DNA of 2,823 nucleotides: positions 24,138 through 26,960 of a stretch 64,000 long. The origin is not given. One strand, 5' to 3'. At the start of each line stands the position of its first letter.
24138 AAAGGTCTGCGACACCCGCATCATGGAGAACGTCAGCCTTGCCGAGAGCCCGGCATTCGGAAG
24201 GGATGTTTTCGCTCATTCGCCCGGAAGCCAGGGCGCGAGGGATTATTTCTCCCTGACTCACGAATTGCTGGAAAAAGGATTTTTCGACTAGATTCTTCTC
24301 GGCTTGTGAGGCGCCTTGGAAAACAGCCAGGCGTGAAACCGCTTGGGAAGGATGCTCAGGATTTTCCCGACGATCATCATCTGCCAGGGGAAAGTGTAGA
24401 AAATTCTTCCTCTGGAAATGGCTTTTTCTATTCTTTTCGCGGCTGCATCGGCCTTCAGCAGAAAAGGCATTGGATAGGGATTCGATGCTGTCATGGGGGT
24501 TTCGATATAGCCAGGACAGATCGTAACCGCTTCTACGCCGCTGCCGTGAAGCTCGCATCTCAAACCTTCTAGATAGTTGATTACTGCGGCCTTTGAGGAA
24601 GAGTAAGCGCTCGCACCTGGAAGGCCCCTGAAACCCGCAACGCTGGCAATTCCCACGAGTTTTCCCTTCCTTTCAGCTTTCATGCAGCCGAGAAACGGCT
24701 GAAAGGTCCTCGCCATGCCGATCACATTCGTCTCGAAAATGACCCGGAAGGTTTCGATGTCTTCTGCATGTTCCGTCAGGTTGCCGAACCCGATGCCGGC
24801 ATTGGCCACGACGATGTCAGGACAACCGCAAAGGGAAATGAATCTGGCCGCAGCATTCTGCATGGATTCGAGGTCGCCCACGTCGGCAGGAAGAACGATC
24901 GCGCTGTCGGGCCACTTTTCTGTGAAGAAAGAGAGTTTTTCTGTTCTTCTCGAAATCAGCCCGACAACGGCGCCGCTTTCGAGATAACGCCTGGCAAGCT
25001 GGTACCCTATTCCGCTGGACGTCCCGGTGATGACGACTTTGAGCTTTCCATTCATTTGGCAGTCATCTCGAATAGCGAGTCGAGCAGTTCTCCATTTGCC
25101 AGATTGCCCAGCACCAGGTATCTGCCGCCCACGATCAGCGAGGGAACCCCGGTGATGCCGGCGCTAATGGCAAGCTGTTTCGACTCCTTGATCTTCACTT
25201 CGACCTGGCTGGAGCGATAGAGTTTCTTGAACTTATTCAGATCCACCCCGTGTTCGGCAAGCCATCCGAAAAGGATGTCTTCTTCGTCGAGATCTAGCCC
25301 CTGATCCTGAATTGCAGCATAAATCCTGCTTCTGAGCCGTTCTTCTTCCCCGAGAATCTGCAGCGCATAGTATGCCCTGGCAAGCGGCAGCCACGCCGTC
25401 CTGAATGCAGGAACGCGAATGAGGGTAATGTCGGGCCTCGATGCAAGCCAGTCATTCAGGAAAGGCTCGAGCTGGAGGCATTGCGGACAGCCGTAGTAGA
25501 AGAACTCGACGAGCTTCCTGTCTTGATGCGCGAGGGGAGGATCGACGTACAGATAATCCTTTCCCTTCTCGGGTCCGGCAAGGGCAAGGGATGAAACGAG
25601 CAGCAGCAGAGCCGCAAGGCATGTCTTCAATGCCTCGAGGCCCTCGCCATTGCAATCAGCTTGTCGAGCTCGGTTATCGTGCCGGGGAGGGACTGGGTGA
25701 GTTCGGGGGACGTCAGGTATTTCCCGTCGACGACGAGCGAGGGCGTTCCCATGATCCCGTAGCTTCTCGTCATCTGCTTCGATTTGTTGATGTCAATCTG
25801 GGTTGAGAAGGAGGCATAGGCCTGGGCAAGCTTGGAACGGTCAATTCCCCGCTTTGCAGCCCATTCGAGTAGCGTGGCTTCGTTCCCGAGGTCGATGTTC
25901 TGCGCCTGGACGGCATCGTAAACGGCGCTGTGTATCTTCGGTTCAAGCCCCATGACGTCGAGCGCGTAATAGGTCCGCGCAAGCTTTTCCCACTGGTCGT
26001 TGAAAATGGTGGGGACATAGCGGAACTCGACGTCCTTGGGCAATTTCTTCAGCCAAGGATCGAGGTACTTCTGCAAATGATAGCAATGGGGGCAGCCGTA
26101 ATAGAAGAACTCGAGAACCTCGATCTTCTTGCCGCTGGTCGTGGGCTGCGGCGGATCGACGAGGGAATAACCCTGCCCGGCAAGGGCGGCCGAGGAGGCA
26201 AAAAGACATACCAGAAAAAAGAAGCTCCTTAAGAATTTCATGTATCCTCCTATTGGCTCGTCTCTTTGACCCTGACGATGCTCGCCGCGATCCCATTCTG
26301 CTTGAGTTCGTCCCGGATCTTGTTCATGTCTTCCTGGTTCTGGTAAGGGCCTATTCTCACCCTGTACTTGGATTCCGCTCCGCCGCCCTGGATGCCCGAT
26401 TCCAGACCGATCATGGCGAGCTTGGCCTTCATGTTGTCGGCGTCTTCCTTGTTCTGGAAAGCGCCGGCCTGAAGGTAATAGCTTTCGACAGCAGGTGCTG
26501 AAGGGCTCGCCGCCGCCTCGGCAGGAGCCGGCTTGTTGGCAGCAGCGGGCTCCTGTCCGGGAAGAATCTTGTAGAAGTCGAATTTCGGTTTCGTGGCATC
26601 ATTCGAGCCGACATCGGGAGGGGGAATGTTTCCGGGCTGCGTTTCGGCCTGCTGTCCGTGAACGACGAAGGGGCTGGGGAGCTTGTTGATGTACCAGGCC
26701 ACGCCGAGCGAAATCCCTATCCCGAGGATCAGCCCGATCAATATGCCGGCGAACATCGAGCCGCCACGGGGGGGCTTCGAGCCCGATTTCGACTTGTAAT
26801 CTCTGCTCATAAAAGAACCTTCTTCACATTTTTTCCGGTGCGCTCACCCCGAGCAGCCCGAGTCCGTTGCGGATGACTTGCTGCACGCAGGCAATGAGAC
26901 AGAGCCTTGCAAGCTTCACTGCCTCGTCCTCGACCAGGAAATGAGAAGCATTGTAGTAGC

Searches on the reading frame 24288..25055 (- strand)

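Call 3: search_protein_families(library=pfam, proteins=[window:24288-25055:-])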
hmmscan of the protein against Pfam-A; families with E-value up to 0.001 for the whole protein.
window:24288-25055:- (255 aa): 2 families
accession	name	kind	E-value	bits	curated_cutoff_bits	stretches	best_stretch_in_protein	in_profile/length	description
PF00106.31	adh_short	-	1e-41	143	26.6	1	7-191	3-189/195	short chain dehydrogenase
PF13561.12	adh_short_C2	-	4.4e-27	95.6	27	1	13-194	3-186/236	Enoyl-(Acyl carrier protein) reductase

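Call 4: search_protein_families(library=ncbifam, proteins=[window:24288-25055:-])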
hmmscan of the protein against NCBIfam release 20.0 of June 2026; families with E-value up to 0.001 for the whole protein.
window:24288-25055:- (255 aa): 209 families (the best 25 are shown)
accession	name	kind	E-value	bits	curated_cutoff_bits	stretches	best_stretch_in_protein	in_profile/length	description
NF005437.0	PRK07024.1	equivalog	2.4e-103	345.1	266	1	4-254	4-256/259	SDR family oxidoreductase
NF004526.0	PRK05872.1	subfamily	1e-38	133.1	276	1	7-191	13-197/297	short-chain dehydrogenase/reductase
NF006099.0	PRK08251.1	equivalog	1.6e-36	125.8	253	1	5-241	5-246/250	SDR family oxidoreductase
NF004825.0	PRK06181.1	equivalog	1.7e-35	122.6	215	1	6-188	8-192/268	SDR family oxidoreductase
NF004824.0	PRK06180.1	subfamily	5.3e-35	120.9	298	1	6-186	6-185/279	oxidoreductase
NF005489.0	PRK07102.1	equivalog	2.8e-34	118.8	267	1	6-239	3-236/243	SDR family oxidoreductase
NF005559.1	PRK07231.1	subfamily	3.5e-34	118.4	215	1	6-192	6-194/249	glucose 1-dehydrogenase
NF004765.0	PRK06101.1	equivalog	1.8e-32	112.4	406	1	6-247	3-237/241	SDR family oxidoreductase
NF004514.1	PRK05855.1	equivalog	1.1e-31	110.1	455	1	4-213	314-525/578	SDR family oxidoreductase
NF052558.1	MBtsdlDhBudC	equivalog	2.6e-31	109.1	270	1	7-192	6-190/250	meso-2,3-butanediol dehydrogenase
NF005878.0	PRK07825.1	subfamily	3.6e-31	108.6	287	1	6-245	11-249/278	short chain dehydrogenase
NF005495.0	PRK07109.1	subfamily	4.6e-31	108.3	264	1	6-216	10-231/334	SDR family oxidoreductase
NF004823.0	PRK06179.1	subfamily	6.4e-31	107.8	310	1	6-214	7-209/271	oxidoreductase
NF004196.0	PRK05650.1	equivalog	1.3e-30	106.4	297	1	6-193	4-193/272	SDR family oxidoreductase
NF006114.0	PRK08263.1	subfamily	4.7e-30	104.8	290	1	8-190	7-188/280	short chain dehydrogenase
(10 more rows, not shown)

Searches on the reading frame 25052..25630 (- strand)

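Call 3: search_protein_families(library=pfam, proteins=[window:25052-25630:-])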
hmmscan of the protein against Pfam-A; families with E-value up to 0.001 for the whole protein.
window:25052-25630:- (192 aa): 2 families
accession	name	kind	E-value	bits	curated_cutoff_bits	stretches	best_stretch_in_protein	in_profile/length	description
PF01323.26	DSBA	-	9.3e-16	58.6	25.6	1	84-177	89-181/191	DSBA-like thioredoxin domain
PF13743.12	Thioredoxin_5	-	0.00088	19.5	27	0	102-167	98-163/186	Thioredoxin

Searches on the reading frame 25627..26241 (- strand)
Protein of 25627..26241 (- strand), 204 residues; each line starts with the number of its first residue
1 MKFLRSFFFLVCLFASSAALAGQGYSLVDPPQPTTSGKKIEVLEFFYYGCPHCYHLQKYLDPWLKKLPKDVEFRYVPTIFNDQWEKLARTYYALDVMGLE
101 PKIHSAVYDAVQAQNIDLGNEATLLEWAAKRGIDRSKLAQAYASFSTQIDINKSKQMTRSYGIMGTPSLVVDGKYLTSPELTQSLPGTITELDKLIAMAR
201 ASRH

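Call 3: search_protein_families(library=pfam, proteins=[window:25627-26241:-])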
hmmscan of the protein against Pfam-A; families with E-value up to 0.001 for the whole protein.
window:25627-26241:- (204 aa): 4 families
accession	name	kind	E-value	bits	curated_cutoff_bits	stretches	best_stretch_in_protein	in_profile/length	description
PF01323.26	DSBA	-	7.9e-18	65.4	25.6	1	42-175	2-176/191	DSBA-like thioredoxin domain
PF13462.12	Thioredoxin_4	-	1e-07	32.8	23.2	1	41-181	16-155/165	Thioredoxin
PF13192.12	Thioredoxin_3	-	2.5e-06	27.8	24.8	0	150-176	35-60/76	Thioredoxin domain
PF13743.12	Thioredoxin_5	-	0.00077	19.7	27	0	109-171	101-163/186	Thioredoxin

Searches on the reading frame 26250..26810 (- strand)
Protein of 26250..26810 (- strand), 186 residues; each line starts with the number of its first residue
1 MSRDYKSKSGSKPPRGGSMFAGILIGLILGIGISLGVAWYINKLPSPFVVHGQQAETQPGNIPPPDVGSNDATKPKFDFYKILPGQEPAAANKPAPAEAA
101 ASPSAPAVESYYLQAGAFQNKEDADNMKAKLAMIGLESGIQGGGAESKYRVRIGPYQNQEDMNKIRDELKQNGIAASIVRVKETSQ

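Call 3: search_protein_families(library=pfam, proteins=[window:26250-26810:-])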
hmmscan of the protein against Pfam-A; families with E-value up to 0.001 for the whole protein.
window:26250-26810:- (186 aa): 1 family
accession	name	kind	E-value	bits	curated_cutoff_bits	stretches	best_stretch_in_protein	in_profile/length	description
PF05036.18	SPOR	-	7.9e-18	65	21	1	109-180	3-76/76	SPOR domain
